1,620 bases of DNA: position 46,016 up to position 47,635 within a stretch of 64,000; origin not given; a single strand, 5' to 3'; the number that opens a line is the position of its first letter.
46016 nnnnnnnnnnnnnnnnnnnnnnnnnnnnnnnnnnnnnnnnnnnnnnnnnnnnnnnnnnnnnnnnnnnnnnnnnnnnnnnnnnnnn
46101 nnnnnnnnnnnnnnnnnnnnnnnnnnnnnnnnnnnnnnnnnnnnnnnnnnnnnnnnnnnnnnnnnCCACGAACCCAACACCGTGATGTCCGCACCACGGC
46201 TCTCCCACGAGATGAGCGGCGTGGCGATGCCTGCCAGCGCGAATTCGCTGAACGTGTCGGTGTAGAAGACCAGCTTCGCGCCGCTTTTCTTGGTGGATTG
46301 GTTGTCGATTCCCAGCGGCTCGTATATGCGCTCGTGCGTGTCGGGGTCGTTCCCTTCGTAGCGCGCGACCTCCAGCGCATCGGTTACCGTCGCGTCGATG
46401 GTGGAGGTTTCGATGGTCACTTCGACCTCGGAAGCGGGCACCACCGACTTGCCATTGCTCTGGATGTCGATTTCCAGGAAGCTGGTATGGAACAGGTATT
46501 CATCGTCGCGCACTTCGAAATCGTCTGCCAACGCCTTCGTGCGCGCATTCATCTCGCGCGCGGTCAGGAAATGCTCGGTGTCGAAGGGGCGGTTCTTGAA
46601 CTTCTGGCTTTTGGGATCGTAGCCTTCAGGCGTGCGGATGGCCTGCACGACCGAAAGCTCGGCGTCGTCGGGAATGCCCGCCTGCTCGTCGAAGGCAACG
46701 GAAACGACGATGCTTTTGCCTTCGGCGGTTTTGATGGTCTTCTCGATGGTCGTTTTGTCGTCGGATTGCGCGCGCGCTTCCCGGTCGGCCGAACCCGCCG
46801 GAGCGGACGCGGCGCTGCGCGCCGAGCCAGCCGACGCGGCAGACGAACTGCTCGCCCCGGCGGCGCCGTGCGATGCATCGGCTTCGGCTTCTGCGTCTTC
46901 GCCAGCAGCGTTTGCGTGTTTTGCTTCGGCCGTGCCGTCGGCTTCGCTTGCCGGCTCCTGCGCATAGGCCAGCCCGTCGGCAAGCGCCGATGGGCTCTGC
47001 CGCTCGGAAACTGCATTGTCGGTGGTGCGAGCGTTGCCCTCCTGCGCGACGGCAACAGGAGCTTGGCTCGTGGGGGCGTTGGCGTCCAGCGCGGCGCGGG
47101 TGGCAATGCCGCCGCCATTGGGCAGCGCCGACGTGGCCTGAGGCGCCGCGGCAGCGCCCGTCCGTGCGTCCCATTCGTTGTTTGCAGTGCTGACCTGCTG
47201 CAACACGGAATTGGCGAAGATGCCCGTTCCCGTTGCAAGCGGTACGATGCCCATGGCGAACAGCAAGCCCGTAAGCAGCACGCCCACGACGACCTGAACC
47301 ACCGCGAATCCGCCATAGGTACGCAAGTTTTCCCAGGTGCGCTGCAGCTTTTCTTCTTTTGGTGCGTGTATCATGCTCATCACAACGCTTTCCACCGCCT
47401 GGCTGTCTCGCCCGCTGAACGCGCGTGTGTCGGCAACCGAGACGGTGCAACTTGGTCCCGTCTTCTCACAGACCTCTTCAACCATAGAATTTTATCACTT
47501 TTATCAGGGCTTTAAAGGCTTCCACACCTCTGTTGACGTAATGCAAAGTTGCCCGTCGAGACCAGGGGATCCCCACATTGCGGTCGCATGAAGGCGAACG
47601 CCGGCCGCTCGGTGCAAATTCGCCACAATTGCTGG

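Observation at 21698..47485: Type IV pilus-like operon in a high-GC monoderm: five consecutive pilin-like genes (114 to 5,686 aa) feeding into pilB-pilT-pilC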

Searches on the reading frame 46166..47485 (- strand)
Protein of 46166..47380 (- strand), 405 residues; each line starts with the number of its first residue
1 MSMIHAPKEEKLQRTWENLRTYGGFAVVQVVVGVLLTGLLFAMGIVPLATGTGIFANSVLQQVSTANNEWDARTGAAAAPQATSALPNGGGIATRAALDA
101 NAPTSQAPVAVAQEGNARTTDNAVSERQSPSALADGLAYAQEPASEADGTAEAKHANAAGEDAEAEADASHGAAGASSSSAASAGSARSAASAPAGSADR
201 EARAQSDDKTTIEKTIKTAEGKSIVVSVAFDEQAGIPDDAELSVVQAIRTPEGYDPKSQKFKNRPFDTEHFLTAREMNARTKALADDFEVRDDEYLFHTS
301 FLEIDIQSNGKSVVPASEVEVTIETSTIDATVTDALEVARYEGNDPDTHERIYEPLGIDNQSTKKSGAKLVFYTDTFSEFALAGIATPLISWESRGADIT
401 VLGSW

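Call 8: search_protein_families(library=ncbifam, proteins=[window:46286-47485:-], max_evalue=0.01)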
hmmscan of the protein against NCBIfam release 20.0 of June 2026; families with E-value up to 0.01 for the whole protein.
window:46286-47485:- (400 aa): 0 families

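Call 88: search_protein_representatives(protein=window:46166-47380:-)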
Query: 405 residues. Proteins with E-value up to 0.001 (for the whole library): 41; up to 1e-10: 24; up to 1e-30: 3. The best 41 are listed.
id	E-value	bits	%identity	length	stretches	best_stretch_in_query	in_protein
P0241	4.4e-34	134.9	33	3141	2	151-404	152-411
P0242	2.8e-32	129.0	33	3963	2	113-403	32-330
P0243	4.8e-32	128.2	34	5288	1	61-401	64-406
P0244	5.5e-26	108.3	37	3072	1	122-403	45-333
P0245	4.1e-25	105.4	32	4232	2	108-401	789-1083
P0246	1.5e-24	103.5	33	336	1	32-346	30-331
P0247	2.7e-24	102.7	34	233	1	210-403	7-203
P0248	2.2e-22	96.4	31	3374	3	121-358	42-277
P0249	5.9e-19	85.2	33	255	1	199-364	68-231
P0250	9.2e-19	84.5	33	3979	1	113-402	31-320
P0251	1.6e-17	80.5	30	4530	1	148-403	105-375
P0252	8.3e-17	78.1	31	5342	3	156-343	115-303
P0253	8.8e-17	78.0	31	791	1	154-403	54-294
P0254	1.6e-16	77.2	28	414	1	91-394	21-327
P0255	7.2e-16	75.0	31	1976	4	97-344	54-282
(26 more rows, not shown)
